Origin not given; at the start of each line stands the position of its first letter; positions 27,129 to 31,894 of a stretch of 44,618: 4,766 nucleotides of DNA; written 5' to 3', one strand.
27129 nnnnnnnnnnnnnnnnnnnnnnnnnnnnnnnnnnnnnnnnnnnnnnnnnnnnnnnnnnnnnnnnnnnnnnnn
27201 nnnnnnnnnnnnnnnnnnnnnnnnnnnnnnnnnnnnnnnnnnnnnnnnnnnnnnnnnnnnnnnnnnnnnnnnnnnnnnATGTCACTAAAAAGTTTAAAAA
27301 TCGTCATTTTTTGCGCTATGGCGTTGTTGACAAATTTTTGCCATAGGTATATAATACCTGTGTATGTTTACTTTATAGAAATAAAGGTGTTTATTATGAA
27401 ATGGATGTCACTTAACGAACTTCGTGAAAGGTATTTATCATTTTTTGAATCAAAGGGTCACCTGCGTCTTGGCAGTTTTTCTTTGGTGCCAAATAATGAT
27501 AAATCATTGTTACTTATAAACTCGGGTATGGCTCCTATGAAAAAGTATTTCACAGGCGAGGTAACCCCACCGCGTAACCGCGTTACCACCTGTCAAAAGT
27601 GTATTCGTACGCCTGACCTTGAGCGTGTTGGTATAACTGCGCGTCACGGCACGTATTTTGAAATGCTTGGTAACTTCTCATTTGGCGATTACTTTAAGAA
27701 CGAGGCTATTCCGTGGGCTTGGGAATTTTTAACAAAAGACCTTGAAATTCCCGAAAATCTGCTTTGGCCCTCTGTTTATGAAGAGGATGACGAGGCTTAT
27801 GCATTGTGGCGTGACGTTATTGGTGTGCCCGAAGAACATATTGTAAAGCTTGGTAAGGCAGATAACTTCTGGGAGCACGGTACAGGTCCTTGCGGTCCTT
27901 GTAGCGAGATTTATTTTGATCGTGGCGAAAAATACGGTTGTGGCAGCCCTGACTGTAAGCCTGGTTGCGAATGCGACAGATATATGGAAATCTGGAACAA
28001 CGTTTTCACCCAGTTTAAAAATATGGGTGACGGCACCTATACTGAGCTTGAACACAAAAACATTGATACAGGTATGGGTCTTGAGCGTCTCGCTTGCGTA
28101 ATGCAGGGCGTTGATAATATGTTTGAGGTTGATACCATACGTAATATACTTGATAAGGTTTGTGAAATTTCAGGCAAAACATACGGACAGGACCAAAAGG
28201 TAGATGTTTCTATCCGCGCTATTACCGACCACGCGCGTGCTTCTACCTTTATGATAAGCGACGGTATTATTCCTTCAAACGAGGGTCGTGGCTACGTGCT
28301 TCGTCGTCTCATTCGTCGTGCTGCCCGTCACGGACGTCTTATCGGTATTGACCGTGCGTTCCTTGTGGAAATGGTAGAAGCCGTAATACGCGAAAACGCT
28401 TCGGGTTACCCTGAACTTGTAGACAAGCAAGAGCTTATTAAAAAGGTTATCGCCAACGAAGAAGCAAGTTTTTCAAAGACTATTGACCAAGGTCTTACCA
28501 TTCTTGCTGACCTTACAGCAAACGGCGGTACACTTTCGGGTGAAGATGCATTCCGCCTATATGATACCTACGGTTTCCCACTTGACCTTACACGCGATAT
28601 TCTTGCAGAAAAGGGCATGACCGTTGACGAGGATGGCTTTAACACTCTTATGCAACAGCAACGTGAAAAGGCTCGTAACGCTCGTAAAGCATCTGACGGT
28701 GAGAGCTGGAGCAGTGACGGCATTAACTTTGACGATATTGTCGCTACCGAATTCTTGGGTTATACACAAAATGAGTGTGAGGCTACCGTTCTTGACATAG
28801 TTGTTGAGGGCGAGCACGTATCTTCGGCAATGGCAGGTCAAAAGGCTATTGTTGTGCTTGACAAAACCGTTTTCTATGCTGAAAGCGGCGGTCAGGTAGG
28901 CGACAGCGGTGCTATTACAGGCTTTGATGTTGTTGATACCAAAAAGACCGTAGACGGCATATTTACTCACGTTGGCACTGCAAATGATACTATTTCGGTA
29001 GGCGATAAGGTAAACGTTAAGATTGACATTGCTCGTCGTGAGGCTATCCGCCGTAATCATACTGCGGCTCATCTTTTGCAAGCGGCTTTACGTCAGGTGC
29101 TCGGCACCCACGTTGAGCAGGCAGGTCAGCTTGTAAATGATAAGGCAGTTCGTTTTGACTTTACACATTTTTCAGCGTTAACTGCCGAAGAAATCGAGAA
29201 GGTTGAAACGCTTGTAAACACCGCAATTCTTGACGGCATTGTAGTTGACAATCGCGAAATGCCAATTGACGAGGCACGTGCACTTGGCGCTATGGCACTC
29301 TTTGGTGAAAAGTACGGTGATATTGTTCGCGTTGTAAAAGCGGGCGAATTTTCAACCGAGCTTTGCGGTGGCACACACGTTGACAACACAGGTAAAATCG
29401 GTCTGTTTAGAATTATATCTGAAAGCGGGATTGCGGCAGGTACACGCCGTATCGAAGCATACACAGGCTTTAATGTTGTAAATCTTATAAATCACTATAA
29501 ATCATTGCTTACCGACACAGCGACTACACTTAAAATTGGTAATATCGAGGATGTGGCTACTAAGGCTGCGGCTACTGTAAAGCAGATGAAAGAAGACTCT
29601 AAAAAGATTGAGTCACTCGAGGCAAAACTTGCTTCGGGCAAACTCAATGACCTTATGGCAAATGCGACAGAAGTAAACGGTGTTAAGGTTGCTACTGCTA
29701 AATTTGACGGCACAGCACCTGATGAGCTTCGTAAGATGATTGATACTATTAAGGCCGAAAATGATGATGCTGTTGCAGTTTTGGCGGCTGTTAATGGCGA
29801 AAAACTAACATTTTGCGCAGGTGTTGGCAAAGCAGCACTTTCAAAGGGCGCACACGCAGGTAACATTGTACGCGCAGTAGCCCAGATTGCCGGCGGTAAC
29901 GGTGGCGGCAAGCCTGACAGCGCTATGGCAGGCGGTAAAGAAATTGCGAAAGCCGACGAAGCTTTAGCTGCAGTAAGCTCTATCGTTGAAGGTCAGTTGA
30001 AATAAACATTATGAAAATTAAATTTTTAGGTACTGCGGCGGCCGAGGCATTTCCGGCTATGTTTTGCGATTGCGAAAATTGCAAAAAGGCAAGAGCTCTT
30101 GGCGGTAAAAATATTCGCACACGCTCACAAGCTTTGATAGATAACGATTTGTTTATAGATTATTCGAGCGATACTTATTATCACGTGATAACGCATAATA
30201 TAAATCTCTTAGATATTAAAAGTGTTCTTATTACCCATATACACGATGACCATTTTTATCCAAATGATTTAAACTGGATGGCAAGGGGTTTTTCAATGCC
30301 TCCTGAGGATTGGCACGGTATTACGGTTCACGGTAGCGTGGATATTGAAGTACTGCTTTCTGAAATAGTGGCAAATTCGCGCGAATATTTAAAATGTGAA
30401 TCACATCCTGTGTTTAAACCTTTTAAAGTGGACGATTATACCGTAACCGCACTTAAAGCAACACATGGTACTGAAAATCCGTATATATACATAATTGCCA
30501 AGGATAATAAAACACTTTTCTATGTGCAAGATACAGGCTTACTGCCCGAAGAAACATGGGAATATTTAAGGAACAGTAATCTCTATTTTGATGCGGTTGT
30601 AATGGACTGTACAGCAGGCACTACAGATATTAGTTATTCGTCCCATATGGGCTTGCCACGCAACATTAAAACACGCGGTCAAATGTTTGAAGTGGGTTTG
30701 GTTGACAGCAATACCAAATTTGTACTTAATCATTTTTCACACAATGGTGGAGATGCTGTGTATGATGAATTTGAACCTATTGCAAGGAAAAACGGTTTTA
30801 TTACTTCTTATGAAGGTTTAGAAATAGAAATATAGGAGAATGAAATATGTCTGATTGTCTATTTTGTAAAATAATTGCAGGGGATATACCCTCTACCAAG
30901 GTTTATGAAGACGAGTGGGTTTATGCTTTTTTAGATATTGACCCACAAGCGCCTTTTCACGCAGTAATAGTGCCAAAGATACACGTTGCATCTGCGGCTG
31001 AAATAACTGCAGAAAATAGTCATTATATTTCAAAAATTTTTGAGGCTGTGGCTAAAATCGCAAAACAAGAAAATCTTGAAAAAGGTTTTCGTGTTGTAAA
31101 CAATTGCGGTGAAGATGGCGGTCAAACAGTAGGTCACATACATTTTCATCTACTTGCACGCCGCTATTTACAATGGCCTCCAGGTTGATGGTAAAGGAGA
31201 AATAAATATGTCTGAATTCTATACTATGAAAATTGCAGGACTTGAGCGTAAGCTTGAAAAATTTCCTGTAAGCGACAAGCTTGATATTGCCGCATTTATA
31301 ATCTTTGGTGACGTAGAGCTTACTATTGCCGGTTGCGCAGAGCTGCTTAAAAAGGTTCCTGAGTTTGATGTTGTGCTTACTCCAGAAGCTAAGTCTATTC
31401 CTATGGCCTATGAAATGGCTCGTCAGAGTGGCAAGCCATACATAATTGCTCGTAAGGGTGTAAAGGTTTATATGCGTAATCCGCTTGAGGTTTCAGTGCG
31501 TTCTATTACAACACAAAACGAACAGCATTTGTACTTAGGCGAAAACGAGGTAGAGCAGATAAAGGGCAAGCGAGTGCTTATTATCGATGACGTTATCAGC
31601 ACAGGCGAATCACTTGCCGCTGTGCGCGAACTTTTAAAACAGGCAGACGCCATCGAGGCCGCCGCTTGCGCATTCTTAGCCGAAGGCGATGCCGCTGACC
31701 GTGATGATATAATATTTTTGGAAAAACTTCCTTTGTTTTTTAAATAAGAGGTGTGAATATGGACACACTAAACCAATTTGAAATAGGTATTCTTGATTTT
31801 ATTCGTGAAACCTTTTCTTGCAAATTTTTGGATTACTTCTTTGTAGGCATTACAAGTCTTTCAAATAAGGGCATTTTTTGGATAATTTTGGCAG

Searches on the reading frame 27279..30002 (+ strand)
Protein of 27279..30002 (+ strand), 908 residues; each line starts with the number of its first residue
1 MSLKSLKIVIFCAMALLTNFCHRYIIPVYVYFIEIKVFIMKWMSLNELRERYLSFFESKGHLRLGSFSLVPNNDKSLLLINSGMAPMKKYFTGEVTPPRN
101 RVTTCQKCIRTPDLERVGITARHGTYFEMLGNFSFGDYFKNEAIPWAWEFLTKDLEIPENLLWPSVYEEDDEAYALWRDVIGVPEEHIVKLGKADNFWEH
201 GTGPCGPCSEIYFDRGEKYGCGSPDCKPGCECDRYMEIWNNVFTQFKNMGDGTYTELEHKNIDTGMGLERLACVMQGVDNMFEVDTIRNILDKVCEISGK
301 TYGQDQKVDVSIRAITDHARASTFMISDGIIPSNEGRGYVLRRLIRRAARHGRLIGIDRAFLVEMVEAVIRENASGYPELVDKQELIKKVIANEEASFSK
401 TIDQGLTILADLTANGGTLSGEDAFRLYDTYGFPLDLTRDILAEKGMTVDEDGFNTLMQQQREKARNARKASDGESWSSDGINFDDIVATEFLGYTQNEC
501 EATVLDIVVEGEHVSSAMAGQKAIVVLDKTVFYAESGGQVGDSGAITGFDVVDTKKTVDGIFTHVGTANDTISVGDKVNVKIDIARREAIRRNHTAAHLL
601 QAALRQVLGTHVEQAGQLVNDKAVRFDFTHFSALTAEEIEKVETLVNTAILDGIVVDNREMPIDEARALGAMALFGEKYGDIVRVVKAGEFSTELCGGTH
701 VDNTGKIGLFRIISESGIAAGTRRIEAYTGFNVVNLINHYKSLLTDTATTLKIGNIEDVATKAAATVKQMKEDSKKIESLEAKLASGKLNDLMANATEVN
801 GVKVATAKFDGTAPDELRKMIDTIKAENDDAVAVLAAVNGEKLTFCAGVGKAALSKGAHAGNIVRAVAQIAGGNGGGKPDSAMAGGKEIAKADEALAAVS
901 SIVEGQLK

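Call 25: search_protein_families(library=pfam, proteins=[window:27279-30002:+], max_evalue=0.001)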
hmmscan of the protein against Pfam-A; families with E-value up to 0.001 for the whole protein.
window:27279-30002:+ (908 aa): 3 families
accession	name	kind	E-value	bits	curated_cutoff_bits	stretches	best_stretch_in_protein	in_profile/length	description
PF01411.24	tRNA-synt_2c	-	2.9e-196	653.7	30.3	1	47-585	1-551/552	tRNA synthetases class II (A)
PF07973.19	tRNA_SAD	-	4.4e-19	68.6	24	1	683-726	1-44/44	Threonyl and Alanyl tRNA synthetase second additional domain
PF02272.25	DHHA1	-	3.9e-15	56.6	25.9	1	802-904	2-101/102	DHHA1 domain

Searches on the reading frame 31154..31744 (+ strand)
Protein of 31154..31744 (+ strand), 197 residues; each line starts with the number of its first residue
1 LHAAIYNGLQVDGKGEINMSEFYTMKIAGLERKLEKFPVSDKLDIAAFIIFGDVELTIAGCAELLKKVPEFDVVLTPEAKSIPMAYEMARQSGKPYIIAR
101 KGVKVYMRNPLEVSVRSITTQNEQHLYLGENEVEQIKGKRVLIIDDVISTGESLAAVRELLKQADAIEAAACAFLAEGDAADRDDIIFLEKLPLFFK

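Call 107: search_protein_families(library=pfam, proteins=[window:31154-31744:+], max_evalue=0.001)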
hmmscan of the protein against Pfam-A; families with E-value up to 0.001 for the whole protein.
window:31154-31744:+ (197 aa): 1 family
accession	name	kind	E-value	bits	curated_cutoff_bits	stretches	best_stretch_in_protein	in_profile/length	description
PF00156.33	Pribosyltran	-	3.3e-16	59.5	26.3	1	60-186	14-135/158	Phosphoribosyl transferase domain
